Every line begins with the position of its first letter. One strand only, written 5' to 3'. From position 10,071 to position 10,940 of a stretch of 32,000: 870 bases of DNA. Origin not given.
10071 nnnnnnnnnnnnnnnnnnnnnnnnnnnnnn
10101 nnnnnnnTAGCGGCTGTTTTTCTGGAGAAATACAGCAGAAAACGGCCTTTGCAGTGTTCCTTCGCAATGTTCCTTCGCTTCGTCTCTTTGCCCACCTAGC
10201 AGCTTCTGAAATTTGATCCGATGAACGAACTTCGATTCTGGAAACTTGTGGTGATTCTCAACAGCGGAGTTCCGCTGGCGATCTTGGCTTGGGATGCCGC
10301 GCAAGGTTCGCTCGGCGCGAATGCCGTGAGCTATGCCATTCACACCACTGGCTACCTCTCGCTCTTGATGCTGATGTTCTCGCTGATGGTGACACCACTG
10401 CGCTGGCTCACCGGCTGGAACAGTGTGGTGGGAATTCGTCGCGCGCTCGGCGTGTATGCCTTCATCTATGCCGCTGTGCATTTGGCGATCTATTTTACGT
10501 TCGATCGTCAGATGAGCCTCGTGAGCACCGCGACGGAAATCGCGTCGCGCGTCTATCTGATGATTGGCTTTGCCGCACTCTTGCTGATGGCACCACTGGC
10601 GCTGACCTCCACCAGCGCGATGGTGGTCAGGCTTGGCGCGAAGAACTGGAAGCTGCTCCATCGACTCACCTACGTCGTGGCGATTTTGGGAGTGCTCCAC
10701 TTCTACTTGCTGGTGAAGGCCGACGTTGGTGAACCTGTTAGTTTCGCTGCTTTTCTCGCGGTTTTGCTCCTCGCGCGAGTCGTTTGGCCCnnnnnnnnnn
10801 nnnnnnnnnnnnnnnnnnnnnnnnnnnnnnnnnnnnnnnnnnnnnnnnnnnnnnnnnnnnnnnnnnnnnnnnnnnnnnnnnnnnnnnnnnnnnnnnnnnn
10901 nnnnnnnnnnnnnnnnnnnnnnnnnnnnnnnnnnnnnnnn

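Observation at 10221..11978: Three-domain fusion: MsrQ haem-b membrane domain + FNR-like flavoreductase + 2Fe-2S ferredoxin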

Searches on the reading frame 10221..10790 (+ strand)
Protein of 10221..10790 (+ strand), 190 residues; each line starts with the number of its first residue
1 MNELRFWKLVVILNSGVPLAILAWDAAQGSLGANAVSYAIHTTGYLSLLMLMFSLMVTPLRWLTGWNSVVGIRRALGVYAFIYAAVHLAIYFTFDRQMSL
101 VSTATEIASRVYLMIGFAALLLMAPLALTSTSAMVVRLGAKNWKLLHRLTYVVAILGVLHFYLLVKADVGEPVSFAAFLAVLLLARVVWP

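Call 30: find_homologous_proteins(query=window:10221-10790:+, max_evalue=0.00001)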
Query window:10221-10790:+ (190 aa): 465 proteins with E <= 0.00001 among 1867 candidates; the best 120 are listed.
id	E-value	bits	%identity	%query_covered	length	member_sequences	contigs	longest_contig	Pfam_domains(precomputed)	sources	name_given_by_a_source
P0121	4.3e-58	214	58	93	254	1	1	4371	PF01794.26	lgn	-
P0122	7.4e-58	214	59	97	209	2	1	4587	PF01794.26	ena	-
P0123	1.4e-55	206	56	98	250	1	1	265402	PF01794.26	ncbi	-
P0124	1.3e-54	203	54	99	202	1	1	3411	PF01794.26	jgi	jgi:sulfoxide reductase heme-binding subunit YedZ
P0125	8.2e-54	200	56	98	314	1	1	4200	PF01794.26,PF00111.33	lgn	-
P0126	3.3e-52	195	59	91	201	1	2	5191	PF01794.26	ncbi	-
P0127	9.7e-52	194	52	90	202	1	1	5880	PF01794.26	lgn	-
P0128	1.3e-46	177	48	100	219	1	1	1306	PF01794.26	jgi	jgi:sulfoxide reductase heme-binding subunit YedZ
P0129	1.1e-44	171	46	98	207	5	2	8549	PF01794.26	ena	-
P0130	9.2e-44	168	46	96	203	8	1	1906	PF01794.26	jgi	-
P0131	1.2e-43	167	48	98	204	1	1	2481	PF01794.26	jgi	jgi:sulfoxide reductase heme-binding subunit YedZ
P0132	7.9e-43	165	49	97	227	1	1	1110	PF01794.26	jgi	jgi:sulfoxide reductase heme-binding subunit YedZ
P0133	5.9e-42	162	47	95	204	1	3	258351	PF01794.26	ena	-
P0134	6.1e-42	162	51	88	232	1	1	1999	PF01794.26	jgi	jgi:methionine sulfoxide reductase heme-binding subunit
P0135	6.2e-42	162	47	95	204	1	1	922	PF01794.26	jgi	-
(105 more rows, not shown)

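Call 33: find_encoding_contigs(protein=P0125, flank=5000, max_places=2)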
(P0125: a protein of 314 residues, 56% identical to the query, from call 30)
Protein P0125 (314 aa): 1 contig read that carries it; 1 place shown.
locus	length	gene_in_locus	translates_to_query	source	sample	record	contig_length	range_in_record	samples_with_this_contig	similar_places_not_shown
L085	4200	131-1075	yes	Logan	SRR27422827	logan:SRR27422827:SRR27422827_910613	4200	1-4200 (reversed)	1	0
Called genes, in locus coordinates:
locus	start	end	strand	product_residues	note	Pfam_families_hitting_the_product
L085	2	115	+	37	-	?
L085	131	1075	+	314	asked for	PF01794:Ferric_reduct, PF00111:Fer2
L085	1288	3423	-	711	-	PF00009:GTP_EFTU, PF03144:GTP_EFTU_D2, PF22042:EF-G_D2, PF14492:EFG_III, PF16658:RF3_C (weak), PF03764:EFG_IV, PF00679:EFG_C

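Call 34: find_encoding_contigs(protein=P0123, flank=5000, max_places=2)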
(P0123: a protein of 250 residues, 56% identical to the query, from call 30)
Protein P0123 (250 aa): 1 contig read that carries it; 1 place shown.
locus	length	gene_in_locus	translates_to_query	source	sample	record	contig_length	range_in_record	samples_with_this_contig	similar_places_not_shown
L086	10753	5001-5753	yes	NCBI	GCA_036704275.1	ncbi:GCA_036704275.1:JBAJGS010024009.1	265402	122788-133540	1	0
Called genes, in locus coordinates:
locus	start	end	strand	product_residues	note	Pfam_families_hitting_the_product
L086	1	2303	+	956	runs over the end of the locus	PF00133:tRNA-synt_1, PF09334:tRNA-synt_1g, PF13603:tRNA-synt_1_2, PF00133:tRNA-synt_1, PF08264:Anticodon_1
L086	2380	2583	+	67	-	-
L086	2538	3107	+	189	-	PF04542:Sigma70_r2, PF08281:Sigma70_r4_2 (weak)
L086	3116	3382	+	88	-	-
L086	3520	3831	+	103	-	-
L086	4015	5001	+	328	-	PF00174:Oxidored_molyb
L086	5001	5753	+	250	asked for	PF01794:Ferric_reduct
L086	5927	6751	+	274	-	PF08030:NAD_binding_6, PF00175:NAD_binding_1, PF00111:Fer2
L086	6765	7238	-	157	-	PF09413:DUF2007 (weak)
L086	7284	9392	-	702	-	PF00326:Peptidase_S9 (weak)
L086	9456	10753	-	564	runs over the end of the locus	PF00749:tRNA-synt_1c, PF03950:tRNA-synt_1c_C, PF20974:tRNA-synt_1c_C2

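Call 48: find_encoding_contigs(protein=P0122, flank=4000, max_places=2)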
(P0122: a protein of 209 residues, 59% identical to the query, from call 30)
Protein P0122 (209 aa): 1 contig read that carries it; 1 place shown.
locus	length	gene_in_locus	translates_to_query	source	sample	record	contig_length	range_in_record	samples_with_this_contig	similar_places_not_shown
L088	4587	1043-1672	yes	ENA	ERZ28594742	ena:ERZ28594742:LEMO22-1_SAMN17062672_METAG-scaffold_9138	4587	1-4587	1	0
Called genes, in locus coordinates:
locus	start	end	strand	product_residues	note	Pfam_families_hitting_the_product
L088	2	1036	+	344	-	?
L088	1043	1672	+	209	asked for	PF01794:Ferric_reduct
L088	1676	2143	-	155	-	PF00111:Fer2, PF13085:Fer2_3 (weak), PF01799:Fer2_2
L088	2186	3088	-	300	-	PF01261:AP_endonuc_2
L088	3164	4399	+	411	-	PF00266:Aminotran_5, PF01053:Cys_Met_Meta_PP (weak), PF01212:Beta_elim_lyase (weak)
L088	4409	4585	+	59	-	?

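Call 49: find_encoding_contigs(protein=P0126, flank=4000, max_places=2)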
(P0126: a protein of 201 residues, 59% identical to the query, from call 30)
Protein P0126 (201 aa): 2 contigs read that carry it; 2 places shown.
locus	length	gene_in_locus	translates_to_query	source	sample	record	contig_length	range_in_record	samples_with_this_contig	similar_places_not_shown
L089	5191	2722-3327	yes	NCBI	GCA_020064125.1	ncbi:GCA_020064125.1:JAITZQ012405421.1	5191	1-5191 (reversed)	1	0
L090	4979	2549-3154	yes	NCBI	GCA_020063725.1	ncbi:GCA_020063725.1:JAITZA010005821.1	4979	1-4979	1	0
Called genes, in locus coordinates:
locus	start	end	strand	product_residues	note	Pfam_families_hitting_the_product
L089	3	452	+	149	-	?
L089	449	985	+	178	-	PF00582:Usp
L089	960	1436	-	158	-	PF00571:CBS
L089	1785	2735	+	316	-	PF00174:Oxidored_molyb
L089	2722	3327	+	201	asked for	PF01794:Ferric_reduct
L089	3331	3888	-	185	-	-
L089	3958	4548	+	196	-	PF14234:DUF4336 (faint)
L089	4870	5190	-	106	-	?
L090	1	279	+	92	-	?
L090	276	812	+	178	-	PF00582:Usp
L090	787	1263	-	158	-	PF00571:CBS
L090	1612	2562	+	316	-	PF00174:Oxidored_molyb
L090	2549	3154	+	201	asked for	PF01794:Ferric_reduct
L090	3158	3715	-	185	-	-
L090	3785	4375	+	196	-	PF14234:DUF4336 (faint)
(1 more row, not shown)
